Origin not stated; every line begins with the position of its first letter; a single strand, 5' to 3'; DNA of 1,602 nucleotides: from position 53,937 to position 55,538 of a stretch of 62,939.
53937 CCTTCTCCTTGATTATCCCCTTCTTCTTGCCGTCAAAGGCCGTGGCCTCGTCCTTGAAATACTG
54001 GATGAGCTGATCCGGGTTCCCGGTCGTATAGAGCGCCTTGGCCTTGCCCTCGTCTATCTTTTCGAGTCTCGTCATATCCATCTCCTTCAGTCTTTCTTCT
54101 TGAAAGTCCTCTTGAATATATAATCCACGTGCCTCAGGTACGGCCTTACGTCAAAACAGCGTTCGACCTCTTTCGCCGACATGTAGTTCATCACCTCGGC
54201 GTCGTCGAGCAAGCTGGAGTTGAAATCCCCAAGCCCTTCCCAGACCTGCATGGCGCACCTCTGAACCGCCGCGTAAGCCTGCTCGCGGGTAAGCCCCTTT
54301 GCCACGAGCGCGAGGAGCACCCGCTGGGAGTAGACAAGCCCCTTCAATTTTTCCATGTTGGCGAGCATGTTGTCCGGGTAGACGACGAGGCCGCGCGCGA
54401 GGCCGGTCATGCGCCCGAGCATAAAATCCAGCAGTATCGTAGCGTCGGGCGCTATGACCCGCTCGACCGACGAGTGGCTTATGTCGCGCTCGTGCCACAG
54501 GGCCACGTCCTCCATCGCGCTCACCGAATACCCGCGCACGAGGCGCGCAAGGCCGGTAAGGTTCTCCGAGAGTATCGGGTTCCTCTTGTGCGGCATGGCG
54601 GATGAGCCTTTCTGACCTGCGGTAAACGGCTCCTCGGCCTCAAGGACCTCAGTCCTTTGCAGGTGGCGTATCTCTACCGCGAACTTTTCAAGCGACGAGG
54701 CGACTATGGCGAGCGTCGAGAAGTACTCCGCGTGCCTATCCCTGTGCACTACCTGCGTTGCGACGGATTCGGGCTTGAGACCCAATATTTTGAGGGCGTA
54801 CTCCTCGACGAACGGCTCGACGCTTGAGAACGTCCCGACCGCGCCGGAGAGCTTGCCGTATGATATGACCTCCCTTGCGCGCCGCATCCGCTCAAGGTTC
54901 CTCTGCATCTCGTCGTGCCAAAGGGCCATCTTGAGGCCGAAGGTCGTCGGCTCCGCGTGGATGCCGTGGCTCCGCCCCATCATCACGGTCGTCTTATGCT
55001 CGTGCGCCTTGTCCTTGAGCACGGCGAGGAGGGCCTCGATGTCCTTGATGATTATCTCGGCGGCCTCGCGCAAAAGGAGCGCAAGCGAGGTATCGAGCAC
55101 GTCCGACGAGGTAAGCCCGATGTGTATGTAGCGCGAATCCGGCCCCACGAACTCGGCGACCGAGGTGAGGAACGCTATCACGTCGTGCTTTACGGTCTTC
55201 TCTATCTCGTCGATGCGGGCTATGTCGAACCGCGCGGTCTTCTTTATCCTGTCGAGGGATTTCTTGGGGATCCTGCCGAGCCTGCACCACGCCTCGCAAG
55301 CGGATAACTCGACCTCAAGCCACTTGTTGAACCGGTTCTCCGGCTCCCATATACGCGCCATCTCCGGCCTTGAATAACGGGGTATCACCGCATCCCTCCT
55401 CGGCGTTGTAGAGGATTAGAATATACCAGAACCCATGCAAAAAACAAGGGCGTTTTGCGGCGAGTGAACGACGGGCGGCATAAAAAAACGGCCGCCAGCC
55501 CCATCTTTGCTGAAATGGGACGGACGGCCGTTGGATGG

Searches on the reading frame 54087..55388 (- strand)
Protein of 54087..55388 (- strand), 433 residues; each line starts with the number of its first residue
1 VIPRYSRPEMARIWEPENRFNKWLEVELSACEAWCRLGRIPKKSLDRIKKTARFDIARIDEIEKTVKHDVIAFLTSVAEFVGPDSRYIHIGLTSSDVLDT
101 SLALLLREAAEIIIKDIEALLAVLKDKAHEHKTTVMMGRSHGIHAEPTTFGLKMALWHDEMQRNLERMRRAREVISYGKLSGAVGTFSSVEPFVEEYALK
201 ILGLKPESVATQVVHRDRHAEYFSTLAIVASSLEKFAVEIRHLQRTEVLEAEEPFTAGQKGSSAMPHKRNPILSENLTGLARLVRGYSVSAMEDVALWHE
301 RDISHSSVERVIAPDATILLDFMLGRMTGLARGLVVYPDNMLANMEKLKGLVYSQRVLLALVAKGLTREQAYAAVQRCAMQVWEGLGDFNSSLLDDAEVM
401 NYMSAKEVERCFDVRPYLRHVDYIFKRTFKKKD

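Call 69: search_protein_families(library=pfam, proteins=[window:54087-55388:-], max_evalue=0.00001)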
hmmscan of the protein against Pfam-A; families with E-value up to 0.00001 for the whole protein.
window:54087-55388:- (433 aa): 2 families
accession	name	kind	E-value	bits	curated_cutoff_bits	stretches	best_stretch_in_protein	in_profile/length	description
PF00206.25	Lyase_1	-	2.8e-59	201.5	27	1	7-286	7-312/312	Lyase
PF10397.14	ADSL_C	-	7.9e-25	87.4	32.7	1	350-427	1-78/79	Adenylosuccinate lyase C-terminus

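Call 82: find_homologous_proteins(query=window:54087-55388:-, max_evalue=1e-50)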
Query window:54087-55388:- (433 aa): 8000 proteins with E <= 1e-50 among 8000 candidates; the best 120 are listed.
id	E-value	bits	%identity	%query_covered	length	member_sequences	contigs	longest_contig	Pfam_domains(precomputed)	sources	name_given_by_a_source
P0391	5.7e-285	963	100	100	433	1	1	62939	PF10397.15,PF00206.26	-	-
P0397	2.3e-242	823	84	100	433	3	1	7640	PF10397.15,PF00206.26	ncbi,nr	ncbi:MAG: adenylosuccinate lyase [Deltaproteobacteria bacterium]|nr:adenylosuccinate lyase [Deltapro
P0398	8.3e-236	801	82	100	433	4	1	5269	PF10397.15,PF00206.26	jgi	-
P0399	2.2e-235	800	82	100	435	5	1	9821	PF10397.15,PF00206.26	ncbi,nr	ncbi:MAG: adenylosuccinate lyase [Deltaproteobacteria bacterium]|nr:adenylosuccinate lyase [Deltapro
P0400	8.7e-233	791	82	100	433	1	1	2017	PF10397.15,PF00206.26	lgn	-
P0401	1.3e-232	790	82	100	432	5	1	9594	PF10397.15,PF00206.26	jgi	jgi:adenylosuccinate lyase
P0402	1.2e-231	787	82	100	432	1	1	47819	PF10397.15,PF00206.26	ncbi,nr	ncbi:MAG: adenylosuccinate lyase [Deltaproteobacteria bacterium]|nr:adenylosuccinate lyase [Deltapro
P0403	3.0e-231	786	82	100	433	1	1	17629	PF10397.15,PF00206.26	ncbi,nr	ncbi:MAG: adenylosuccinate lyase [Deltaproteobacteria bacterium]|nr:adenylosuccinate lyase [Deltapro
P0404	4.8e-231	785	81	100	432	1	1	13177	PF10397.15,PF00206.26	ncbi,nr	ncbi:MAG: adenylosuccinate lyase [Deltaproteobacteria bacterium]|nr:adenylosuccinate lyase [Deltapro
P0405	1.4e-230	784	82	100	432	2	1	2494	PF10397.15,PF00206.26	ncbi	-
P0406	1.6e-230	783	80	100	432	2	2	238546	PF10397.15,PF00206.26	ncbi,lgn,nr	ncbi:MAG: adenylosuccinate lyase [Deltaproteobacteria bacterium]|nr:adenylosuccinate lyase [Deltapro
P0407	7.1e-230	781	81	100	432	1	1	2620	PF10397.15,PF00206.26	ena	-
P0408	9.9e-230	781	80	100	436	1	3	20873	PF10397.15,PF00206.26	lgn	-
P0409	9.6e-229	778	80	99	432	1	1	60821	PF10397.15,PF00206.26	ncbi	ncbi:MAG: adenylosuccinate lyase [Thermodesulfobacteriota bacterium]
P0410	1.3e-228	777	80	100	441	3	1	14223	PF10397.15,PF00206.26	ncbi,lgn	-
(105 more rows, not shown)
